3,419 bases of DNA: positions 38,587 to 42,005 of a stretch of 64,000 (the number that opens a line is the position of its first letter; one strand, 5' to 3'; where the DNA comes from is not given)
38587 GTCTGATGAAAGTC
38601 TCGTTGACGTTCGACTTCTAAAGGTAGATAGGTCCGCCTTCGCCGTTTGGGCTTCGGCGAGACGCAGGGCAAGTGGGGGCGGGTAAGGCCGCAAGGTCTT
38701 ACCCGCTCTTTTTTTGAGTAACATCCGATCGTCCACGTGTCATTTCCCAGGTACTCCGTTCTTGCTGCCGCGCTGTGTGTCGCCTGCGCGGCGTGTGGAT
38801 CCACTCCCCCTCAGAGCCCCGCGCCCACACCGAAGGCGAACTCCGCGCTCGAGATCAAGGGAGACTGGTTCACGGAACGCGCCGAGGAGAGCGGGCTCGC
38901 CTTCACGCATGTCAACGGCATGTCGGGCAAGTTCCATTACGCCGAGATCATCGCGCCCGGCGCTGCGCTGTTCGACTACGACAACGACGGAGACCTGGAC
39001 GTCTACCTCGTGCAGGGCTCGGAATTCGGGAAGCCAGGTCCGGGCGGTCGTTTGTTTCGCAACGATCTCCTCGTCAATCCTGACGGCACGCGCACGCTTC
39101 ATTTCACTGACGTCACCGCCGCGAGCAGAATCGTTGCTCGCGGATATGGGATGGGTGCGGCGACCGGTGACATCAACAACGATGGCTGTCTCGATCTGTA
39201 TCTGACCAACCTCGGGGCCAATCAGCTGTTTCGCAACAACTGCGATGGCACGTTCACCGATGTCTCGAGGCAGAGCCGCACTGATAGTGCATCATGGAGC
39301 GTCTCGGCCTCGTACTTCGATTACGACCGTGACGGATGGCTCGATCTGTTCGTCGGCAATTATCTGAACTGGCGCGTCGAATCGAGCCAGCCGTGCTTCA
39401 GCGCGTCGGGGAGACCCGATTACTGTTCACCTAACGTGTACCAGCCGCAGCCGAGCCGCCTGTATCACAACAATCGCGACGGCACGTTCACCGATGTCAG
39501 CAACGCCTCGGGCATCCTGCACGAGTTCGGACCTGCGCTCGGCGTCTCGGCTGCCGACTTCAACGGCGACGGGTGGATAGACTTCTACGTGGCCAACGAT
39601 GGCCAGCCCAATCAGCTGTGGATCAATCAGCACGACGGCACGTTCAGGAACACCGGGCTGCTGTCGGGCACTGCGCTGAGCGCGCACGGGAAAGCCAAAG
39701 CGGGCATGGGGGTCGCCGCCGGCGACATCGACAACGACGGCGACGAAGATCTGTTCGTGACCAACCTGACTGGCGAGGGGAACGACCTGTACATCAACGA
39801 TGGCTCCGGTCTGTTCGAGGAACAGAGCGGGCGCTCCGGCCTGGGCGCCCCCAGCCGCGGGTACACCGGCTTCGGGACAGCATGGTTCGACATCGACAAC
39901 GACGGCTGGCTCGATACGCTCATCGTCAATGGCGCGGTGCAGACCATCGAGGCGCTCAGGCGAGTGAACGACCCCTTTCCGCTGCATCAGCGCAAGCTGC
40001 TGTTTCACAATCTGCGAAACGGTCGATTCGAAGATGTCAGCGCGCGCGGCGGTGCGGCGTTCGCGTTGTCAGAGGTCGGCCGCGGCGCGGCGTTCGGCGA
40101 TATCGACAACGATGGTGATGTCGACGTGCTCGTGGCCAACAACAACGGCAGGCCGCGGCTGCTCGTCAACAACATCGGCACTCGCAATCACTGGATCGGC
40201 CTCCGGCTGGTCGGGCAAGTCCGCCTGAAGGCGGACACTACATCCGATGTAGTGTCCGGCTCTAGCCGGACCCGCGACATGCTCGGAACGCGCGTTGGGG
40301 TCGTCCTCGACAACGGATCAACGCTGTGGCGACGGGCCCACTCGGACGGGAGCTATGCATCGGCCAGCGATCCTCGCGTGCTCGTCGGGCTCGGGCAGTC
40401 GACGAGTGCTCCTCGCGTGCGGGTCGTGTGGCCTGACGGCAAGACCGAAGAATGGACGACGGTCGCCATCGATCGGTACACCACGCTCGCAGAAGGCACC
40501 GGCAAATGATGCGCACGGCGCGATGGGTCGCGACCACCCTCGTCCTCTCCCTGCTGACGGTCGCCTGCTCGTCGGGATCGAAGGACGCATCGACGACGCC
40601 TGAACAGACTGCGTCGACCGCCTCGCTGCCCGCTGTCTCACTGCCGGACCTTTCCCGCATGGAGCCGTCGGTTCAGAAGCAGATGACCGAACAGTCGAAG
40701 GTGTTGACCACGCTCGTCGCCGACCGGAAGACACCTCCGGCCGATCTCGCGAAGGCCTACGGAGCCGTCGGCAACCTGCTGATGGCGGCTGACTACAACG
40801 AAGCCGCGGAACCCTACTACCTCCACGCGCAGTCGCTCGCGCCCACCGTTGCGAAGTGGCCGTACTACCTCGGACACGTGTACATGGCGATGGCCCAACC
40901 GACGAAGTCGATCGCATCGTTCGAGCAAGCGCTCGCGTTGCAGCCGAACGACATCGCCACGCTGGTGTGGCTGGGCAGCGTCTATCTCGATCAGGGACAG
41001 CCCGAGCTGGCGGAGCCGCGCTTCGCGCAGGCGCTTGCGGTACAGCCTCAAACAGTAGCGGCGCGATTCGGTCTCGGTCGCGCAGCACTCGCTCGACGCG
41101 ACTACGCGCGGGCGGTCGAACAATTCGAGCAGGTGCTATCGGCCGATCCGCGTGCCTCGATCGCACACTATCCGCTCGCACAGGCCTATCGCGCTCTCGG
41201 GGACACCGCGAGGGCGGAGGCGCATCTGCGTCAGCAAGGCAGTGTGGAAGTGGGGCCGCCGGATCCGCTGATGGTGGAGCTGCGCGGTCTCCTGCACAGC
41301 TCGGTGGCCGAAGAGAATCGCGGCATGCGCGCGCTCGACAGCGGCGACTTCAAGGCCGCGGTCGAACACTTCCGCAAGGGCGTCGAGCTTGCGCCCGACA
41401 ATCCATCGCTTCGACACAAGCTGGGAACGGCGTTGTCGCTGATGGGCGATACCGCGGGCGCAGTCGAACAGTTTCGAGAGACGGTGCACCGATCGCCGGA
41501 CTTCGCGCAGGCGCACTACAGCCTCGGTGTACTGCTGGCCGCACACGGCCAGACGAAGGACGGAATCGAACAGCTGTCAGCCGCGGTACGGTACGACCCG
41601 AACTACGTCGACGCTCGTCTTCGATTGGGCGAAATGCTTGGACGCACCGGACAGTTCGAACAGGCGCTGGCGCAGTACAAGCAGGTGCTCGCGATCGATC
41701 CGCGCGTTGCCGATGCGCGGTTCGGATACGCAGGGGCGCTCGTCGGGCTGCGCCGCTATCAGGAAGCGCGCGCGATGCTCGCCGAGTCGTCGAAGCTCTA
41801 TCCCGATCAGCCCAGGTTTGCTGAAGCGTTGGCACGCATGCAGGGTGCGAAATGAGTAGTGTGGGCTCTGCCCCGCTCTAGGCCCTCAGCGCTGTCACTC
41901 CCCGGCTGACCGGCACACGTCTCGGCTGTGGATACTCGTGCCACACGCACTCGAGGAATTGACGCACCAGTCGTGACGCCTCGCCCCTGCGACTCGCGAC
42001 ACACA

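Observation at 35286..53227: Iterated TonB-receptor / CRTAC1 beta-propeller / TPR locus with its own LysR regulator: candidate uncharacterised outer-membrane uptake system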

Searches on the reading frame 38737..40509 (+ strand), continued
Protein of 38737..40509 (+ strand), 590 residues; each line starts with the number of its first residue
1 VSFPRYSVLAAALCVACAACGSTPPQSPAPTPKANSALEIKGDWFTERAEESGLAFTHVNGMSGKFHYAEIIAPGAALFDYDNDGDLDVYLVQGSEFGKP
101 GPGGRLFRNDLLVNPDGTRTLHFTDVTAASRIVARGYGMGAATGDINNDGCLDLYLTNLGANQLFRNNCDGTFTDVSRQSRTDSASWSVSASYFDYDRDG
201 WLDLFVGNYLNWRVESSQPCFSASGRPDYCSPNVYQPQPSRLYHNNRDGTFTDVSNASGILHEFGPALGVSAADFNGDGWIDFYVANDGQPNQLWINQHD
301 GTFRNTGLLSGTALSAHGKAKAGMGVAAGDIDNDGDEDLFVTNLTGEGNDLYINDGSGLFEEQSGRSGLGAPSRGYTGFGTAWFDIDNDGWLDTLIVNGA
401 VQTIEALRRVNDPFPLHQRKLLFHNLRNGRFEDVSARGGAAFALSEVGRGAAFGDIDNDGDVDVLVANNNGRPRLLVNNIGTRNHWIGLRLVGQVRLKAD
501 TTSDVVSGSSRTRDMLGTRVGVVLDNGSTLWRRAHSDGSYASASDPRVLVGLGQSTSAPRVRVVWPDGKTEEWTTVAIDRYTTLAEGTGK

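Call 59: find_encoding_contigs(protein=P0046, flank=10000, max_places=1)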
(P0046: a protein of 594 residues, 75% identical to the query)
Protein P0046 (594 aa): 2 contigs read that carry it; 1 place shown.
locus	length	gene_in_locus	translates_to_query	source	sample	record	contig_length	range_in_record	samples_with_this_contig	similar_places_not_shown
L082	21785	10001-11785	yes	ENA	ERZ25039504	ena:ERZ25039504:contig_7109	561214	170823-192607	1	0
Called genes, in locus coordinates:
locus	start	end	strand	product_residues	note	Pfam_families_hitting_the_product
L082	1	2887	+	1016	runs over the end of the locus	PF13620:CarboxypepD_reg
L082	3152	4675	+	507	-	PF13620:CarboxypepD_reg, PF13715:CarbopepD_reg_2, PF17210:SdrD_B (weak), PF25183:OMP_b-brl_4 (weak)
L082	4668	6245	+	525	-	-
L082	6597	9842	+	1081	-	PF13620:CarboxypepD_reg, PF13715:CarbopepD_reg_2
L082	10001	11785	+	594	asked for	PF01839:FG-GAP (faint), PF13517:FG-GAP_3, PF07593:UnbV_ASPIC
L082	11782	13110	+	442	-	PF23914:TPR_CcmH_CycH (weak), PF13432:TPR_16, PF14559:TPR_19 (weak), PF13424:TPR_12 (weak), PF13432:TPR_16, PF13432:TPR_16 (weak), PF13432:TPR_16, PF14559:TPR_19, +24 more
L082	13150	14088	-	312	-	PF00126:HTH_1, PF03466:LysR_substrate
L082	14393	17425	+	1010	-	PF13620:CarboxypepD_reg, PF17210:SdrD_B (faint), PF25183:OMP_b-brl_4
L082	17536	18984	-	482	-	PF13424:TPR_12 (faint), PF00515:TPR_1 (faint), PF13432:TPR_16, PF14559:TPR_19, PF13432:TPR_16, PF14559:TPR_19 (weak), PF13432:TPR_16, PF14559:TPR_19, +15 more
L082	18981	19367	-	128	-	PF07593:UnbV_ASPIC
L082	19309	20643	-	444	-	PF01839:FG-GAP (faint), PF13517:FG-GAP_3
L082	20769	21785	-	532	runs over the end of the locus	PF23914:TPR_CcmH_CycH (weak), PF13432:TPR_16, PF14559:TPR_19 (weak), PF14559:TPR_19 (weak), PF13424:TPR_12 (weak), PF13432:TPR_16, PF13414:TPR_11 (weak), PF13432:TPR_16 (weak), +19 more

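Call 60: find_encoding_contigs(protein=P0119, flank=10000, max_places=1)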
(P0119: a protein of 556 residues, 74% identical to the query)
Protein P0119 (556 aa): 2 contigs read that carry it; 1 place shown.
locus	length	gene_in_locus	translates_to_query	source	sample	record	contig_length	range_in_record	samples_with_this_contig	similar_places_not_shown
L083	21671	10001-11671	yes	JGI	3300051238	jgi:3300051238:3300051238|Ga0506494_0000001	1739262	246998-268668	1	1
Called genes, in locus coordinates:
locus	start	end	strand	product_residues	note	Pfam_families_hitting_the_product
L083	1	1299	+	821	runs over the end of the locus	PF00690:Cation_ATPase_N, PF00122:E1-E2_ATPase, PF00702:Hydrolase, PF13246:Cation_ATPase, PF00689:Cation_ATPase_C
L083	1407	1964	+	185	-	PF04542:Sigma70_r2, PF08281:Sigma70_r4_2, PF04545:Sigma70_r4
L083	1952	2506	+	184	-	-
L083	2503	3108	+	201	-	PF00263:Secretin (weak)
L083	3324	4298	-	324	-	PF00561:Abhydrolase_1, PF12697:Abhydrolase_6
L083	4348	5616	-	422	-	PF04024:PspC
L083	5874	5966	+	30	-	-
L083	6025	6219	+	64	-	-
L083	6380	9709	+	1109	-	PF13620:CarboxypepD_reg, PF13715:CarbopepD_reg_2 (weak)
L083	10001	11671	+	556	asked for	PF13517:FG-GAP_3, PF01839:FG-GAP (weak), PF13517:FG-GAP_3, PF07593:UnbV_ASPIC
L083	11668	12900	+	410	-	PF20308:TPR-S (faint), PF23914:TPR_CcmH_CycH (weak), PF13414:TPR_11 (weak), PF13424:TPR_12 (weak), PF13432:TPR_16 (weak), PF14559:TPR_19 (weak), PF13432:TPR_16, PF14559:TPR_19, +14 more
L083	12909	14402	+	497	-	PF00753:Lactamase_B (weak)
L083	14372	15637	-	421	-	PF00486:Trans_reg_C, PF13428:TPR_14 (faint), PF07719:TPR_2 (faint), PF14559:TPR_19 (faint), PF00515:TPR_1 (faint), PF13181:TPR_8 (faint)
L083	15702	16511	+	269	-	PF00561:Abhydrolase_1, PF12146:Hydrolase_4 (weak), PF12697:Abhydrolase_6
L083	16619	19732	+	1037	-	PF13620:CarboxypepD_reg, PF13715:CarbopepD_reg_2 (weak)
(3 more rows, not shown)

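Call 65: predict_structure(alignment_id=A5)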
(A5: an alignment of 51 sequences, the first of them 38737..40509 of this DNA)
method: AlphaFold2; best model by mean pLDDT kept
length: 590 residues; sequences in the alignment: 51
mean_pLDDT: 83.4   pTM: 0.86
mean pLDDT of the five models: 83.4, 82.1, 81.5, 80.8, 79.7
residues with pLDDT >= 90: 312; 70-90: 177; 50-70: 67; < 50: 34
segments of 3 or more residues with pLDDT < 50: 1-4, 20-36, 409-415, 504-508
pLDDT, mean of each block of 10 residues (from residue 1): 50 59 40 48 92 88 66 86 93 78 90 91 96 78 90 91 94 96 93 91 94 78 71 85 95 97 91 91 91 95 92 77 86 93 80 93 88 67 92 84 52 57 92 92 81 93 90 92 87 71 51 86 92 80 88 91 91 94 93
secondary structure, 60 per line:
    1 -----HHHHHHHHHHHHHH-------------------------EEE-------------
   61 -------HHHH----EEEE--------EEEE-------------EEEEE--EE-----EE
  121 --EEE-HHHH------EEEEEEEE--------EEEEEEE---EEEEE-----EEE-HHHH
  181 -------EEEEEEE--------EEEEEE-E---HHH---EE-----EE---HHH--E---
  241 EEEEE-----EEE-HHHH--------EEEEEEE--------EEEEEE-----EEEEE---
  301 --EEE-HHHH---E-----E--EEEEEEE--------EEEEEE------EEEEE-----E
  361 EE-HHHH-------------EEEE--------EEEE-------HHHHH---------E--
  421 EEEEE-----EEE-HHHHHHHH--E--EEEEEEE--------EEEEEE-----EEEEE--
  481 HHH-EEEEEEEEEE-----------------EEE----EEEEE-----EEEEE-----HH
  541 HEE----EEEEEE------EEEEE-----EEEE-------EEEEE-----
elements in order: H6-19 E45-47 H68-71 E76-79 E88-91 E105-109 E123-125 H127-130 E137-144 E153-159 E163-167 E173-175 H177-180 E188-194 E203-208 E241-245 E251-253 H255-258 E267-273 E282-287 E293-297 E303-305 H307-310 E323-329 E338-343 E350-354 E360-362 H364-367 E381-384 E393-396 H404-408 E421-425 E431-433 H435-442 E448-454 E463-468 E474-478 E485-494 E512-514 E519-523 E529-533 E548-553 E560-564 E570-573 E581-585
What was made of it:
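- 38737..40509 (+): C1: 590-aa CRTAC1-family lipoprotein, a seven-bladed FG-GAP propeller with seven Dx[DN]xDG Ca2+ motifs plus a UnbV_ASPIC domain. AF2 mean pLDDT 83.4, pTM 0.86 (call 65).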

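Call 68: fold_search(model_id=the predicted structure, library=pdb)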
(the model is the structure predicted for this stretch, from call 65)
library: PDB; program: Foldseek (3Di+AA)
matches with E <= 10: 1039; with E <= 0.001: 331
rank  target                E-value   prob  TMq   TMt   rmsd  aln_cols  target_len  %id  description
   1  9etn_A                1.4e-30  1.00  0.68  0.73   4.3       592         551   18  Crystal structure of murine CRTAC1 (released 2024-07-31)
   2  2bwr_A                8.1e-10  1.00  0.35  0.47   8.6       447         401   14  Crystal Structure of Psathyrella Velutina Lectin at 1.5A Resolution (released 2006-01-23)
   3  4tqm_A                9.0e-10  1.00  0.37  0.51   8.1       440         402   15  Structural basis of specific recognition of non-reducing terminal N-acetylglucosamine by an Agrocybe aegerita lection (released 2015-06-03)
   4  4um9_C                1.1e-09  1.00  0.36  0.36  21.1       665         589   12  Crystal structure of alpha V beta 6 with peptide (released 2014-11-12)
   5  2bwm                  1.1e-09  1.00  0.39  0.53   7.5       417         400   16  1.8A CRYSTAL STRUCTURE OF of Psathyrella velutina LECTIN IN COMPLEX WITH METHYL 2-ACETAMIDO-1,2-DIDEOXY-1-SELENO-BETA-D- (released 2006-01-23)
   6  4um8_C                1.2e-09  1.00  0.38  0.38  21.8       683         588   10  Crystal structure of alpha V beta 6 (released 2014-11-12)
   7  4up4_A                1.3e-09  1.00  0.37  0.52   7.5       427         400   14  Structure of the recombinant lectin PVL from Psathyrella velutina in complex with GlcNAcb-D-1,3Galactoside (released 2015-01-28)
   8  8w30_A                2.0e-09  1.00  0.27  0.27  22.6       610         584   11  Crystal structure of alpha-V beta-1 integrin headpiece in complex with TR01225179 (released 2025-01-01)
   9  5nem_A                2.7e-09  1.00  0.36  0.36  21.4       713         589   11  Localised reconstruction of alpha v beta 6 bound to Foot and Mouth Disease Virus O PanAsia - Pose A. (released 2017-06-21)
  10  4tqj_A                2.8e-09  1.00  0.31  0.43  11.6       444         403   16  Structural basis of specific recognition of non-reducing terminal N-acetylglucosamine by an Agrocybe aegerita lection (released 2015-06-03)
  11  8zdg_A                4.6e-09  1.00  0.37  0.26  21.7       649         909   12  Cryo-EM structure of the integrin avb3 with CWHM-12, conformation 1 (released 2025-10-22)
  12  4up4_B                5.4e-09  1.00  0.37  0.52   7.6       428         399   14  Structure of the recombinant lectin PVL from Psathyrella velutina in complex with GlcNAcb-D-1,3Galactoside (released 2015-01-28)
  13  5mb4                  6.1e-09  1.00  0.37  0.51   8.0       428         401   15  Crystal Structure of the Psathyrella asperospora lectin PAL in complex with GlcNAc (released 2017-02-22)
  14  4o02_A                6.4e-09  1.00  0.35  0.24  22.4       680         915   11  AlphaVBeta3 integrin in complex with monoclonal antibody FAB fragment. (released 2014-04-02)
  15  6om1_C                6.7e-09  1.00  0.34  0.34  21.7       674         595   11  Crystal structure of an atypical integrin (released 2019-12-11)
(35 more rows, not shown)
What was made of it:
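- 38737..40509 (+): Best Foldseek hit is murine CRTAC1 9etn_A, E = 1.4e-30, TM 0.68/0.73 (call 68).
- On CRTAC1 / ASPIC-UnbV family: AF2 model of C1 (mean pLDDT 83.4) against murine CRTAC1 9etn_A: E = 1.4e-30, TM 0.68/0.73 over 592 columns (calls 65, 68).
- Closest known: Vertebrate CRTAC1. Same: The fold matches over the full length (E = 1.4e-30, TM about 0.7, call 68).
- Fold hits are CRTAC1, then GlcNAc lectins and integrins (call 68). The fold matches binding proteins (call 68).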

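Call 79: search_protein_representatives(alignment_id=A1)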
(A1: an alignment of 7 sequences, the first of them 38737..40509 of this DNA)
Query: 7 sequences, 589 profile positions. Proteins with E-value up to 0.001 (for the whole library): 105667; up to 1e-10: 53459; up to 1e-30: 16390. The best 150 are listed.
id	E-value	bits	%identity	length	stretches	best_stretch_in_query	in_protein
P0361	0.0e+00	1163.8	-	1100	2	39-588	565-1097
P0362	0.0e+00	1093.9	-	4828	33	238-449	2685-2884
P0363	1.1e-282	955.2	-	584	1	8-588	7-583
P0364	7.8e-258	873.2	-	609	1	14-588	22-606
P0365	2.4e-253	858.4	-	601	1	10-588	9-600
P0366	4.1e-251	851.0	-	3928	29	237-582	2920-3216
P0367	5.2e-226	768.1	-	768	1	13-589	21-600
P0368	1.9e-220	749.7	-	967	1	12-588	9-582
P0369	5.0e-220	748.3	-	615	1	10-589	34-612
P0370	5.8e-219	744.8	-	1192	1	11-588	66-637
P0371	4.9e-217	738.4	-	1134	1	39-588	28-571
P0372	1.5e-214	730.2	-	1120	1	30-588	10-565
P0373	1.6e-211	720.2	-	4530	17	235-421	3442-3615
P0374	1.0e-206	704.3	-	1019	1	36-588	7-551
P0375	4.1e-204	695.8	-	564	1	29-587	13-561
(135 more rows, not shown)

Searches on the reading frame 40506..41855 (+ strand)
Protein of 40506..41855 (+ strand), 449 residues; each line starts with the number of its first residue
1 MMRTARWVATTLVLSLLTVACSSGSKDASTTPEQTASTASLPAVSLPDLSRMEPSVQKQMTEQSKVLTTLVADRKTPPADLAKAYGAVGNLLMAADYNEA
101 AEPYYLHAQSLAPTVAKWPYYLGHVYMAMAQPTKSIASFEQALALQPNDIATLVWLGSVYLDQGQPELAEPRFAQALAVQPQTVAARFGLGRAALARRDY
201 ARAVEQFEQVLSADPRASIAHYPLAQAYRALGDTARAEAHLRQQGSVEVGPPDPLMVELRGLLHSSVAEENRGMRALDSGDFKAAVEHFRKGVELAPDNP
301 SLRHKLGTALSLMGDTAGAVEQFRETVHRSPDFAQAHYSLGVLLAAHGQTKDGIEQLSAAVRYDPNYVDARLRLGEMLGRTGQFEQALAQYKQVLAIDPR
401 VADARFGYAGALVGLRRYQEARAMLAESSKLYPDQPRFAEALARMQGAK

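Call 5: search_protein_families(library=pfam, proteins=[window:40506-41855:+], max_evalue=0.01)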
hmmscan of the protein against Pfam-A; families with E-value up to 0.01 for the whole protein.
window:40506-41855:+ (449 aa): 28 families (the best 25 are shown)
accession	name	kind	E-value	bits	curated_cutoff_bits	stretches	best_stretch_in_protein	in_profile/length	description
PF07719.23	TPR_2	-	1.3e-41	137.7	27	4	120-149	5-34/34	Tetratricopeptide repeat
PF14559.12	TPR_19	-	2.5e-40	137.1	25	7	382-444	5-67/68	Tetratricopeptide repeat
PF13181.12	TPR_8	-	2.8e-37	124.1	25.7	1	122-149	7-34/34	Tetratricopeptide repeat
PF13414.12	TPR_11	-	9.1e-37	124.9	26.8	5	278-314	6-42/42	TPR repeat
PF13432.12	TPR_16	-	1.1e-35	122.1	32.7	4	156-203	3-50/65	Tetratricopeptide repeat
PF00515.34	TPR_1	-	1.3e-34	117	27.8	2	369-399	2-32/34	Tetratricopeptide repeat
PF13431.12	TPR_17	-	2.8e-33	111.8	24.4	3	139-170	2-33/34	Tetratricopeptide repeat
PF13428.12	TPR_14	-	3.6e-31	104.9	23.5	4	369-409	2-42/44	Tetratricopeptide repeat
PF13424.12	TPR_12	-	2.2e-26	92.3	30.1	4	151-214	4-75/77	Tetratricopeptide repeat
PF13176.12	TPR_7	-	6.4e-20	69.9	27.9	0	122-149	5-34/36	Tetratricopeptide repeat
PF13174.12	TPR_6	-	1.6e-17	63.3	26.3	0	369-399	1-31/33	Tetratricopeptide repeat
PF23914.1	TPR_CcmH_CycH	-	1.7e-17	64.1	42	2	117-213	52-150/158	Cytochrome c-type biogenesis protein H TPR domain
PF24575.1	TPR_Slam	-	2.9e-17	63.4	35.2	1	380-423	59-102/104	Surface lipoprotein assembly modifier, N-terminal TPR repeats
PF12895.13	ANAPC3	-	1.9e-15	57.4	27.2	1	361-427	16-81/82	Anaphase-promoting complex, cyclosome, subunit 3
PF14561.12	TPR_20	-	7.4e-15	55.5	25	1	319-395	7-85/90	Tetratricopeptide repeat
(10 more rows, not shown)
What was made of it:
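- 40506..41855 (+): T1: 449-aa TPR lipoprotein. Its start codon overlaps the C1 stop codon (ATGA). Pfam TPR families (call 5).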

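Call 6: search_protein_families(library=ncbifam, proteins=[window:40506-41855:+], max_evalue=0.001)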
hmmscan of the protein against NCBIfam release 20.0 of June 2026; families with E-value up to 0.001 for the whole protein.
window:40506-41855:+ (449 aa): 36 families (the best 25 are shown)
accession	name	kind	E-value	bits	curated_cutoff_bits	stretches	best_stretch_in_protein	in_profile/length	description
TIGR02917.1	PEP_TPR_lipo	equivalog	3.1e-37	128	312.2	2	275-447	440-612/899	XrtA/PEP-CTERM system TPR-repeat protein PrsT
NF040959.1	MamA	equivalog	4.1e-34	117.8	200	4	330-444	67-181/204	magnetosome protein MamA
TIGR02521.1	type_IV_pilW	equivalog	9.1e-24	84.3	154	3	272-437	37-204/234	type IV pilus biogenesis/stability protein PilW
NF008520.0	PRK11447.1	equivalog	1.1e-22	79.8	858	2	153-359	354-554/1157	cellulose synthase complex outer membrane protein BcsC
TIGR02795.1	tol_pal_ybgF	equivalog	5.1e-22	78.7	90.1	2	321-396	26-104/119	tol-pal system protein YbgF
TIGR02552.1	LcrH_SycD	equivalog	9.3e-22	77.2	104.8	3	167-242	35-110/136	SycD/LcrH family type III secretion system chaperone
NF033762.1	social_mot_Tgl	equivalog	3.2e-19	69.3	225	1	334-423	31-121/252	social motility TPR repeat lipoprotein Tgl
NF033920.0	C39_PA2778_fam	equivalog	4e-19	69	150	2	162-243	168-249/255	PA2778 family cysteine peptidase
NF047371.1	FlcA_CTERM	equivalog_domain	4.5e-18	65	300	2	277-349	450-522/646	periplasmic flagellar collar protein FlcA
TIGR03939.1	PGA_TPR_OMP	equivalog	2.5e-17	62.4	366.65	2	127-217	406-496/800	poly-beta-1,6 N-acetyl-D-glucosamine export porin PgaA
NF033758.1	gliding_GltE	equivalog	2e-15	56.7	225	2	292-407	214-329/411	adventurous gliding motility TPR repeat lipoprotein GltE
TIGR00540.1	TPR_hemY_coli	hypoth_equivalog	1.1e-14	54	142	1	175-243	317-384/385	heme biosynthesis-associated TPR protein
NF047507.1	TPR_BatC_Lepto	exception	3.5e-13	49.5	175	1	271-371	29-133/214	TPR repeat-containing protein BatC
NF008756.0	PRK11788.1-4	equivalog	6.7e-13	48.4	474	1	169-247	199-278/389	lipopolysaccharide assembly protein LapB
NF008757.0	PRK11788.1-5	equivalog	1.9e-12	47.1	363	1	156-243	186-274/388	lipopolysaccharide assembly protein LapB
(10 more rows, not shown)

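Call 89: search_solved_structures(query=window:40506-41855:+, max_evalue=1e-8)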
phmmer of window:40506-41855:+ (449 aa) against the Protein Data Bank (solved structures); distinct sequences matched with E-value up to 1e-8: 63 (the best 60 are shown).
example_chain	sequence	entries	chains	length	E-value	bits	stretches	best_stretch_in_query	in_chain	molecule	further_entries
9qhb_A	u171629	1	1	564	1.3e-71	245.3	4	118-409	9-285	Engineered tetratricopeptide repeat protein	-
8bu0_A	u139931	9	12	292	4.7e-35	124.9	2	265-410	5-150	Consensus tetratricopeptide repeat protein | Crystal structure of an 8-repeat consensus TPR superhelix with Zinc. | Monomer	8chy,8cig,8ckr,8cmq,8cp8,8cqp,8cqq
9qhc_A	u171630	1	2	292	2.7e-33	119.1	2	264-410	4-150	Engineered tetratricopeptide repeat protein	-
7ntf_A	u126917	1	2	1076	3.2e-32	115.5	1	278-402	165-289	Isoform 1 of UDP-N-acetylglucosamine--peptide N-acetylglucosaminyltransferase 110 kDa subu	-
7yeh_B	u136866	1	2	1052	4.8e-32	115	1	278-402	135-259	UDP-N-acetylglucosamine--peptide N-acetylglucosaminyltransferase 110 kDa subunit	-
7yea_A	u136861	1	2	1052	5.7e-32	114.7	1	278-402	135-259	UDP-N-acetylglucosamine--peptide N-acetylglucosaminyltransferase 110 kDa subunit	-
1w3b_A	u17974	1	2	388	2.4e-30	109.4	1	277-402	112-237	UDP-N-ACETYLGLUCOSAMINE--PEPTIDE N-ACETYLGLUCOSAMINYLTRANSFERASE 110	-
6eou_A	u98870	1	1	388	6.4e-30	108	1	278-402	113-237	UDP-N-acetylglucosamine--peptide N-acetylglucosaminyltransferase 110 kDa subunit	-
7y4i_A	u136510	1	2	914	3.2e-21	79.3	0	305-414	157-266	Probable UDP-N-acetylglucosamine--peptide N-acetylglucosaminyltransferase SPINDLY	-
8dtf_A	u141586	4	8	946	3.8e-21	79.1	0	305-414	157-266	Probable UDP-N-acetylglucosamine--peptide N-acetylglucosaminyltransferase SPINDLY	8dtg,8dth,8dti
7obi_A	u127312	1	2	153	4.6e-17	65.6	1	270-405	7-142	CTPR-rv4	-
9gzg_A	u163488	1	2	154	1.7e-16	63.8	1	266-408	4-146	Engineered CTPR protein with glutamic acids for conductivity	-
8ch0_A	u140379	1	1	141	8.4e-16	61.5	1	264-400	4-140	Consensus tetratricopeptide repeat protein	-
2fo7_A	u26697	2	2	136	2.1e-15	60.2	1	271-400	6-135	SYNTHETIC CONSENSUS TPR PROTEIN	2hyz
6b85_J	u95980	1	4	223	5.5e-14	55.5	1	283-400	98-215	TMHC4_R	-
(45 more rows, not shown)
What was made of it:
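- On SusC/SusD-type utilisation locus: PDB matches are consensus TPR and OGT TPR (call 89).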
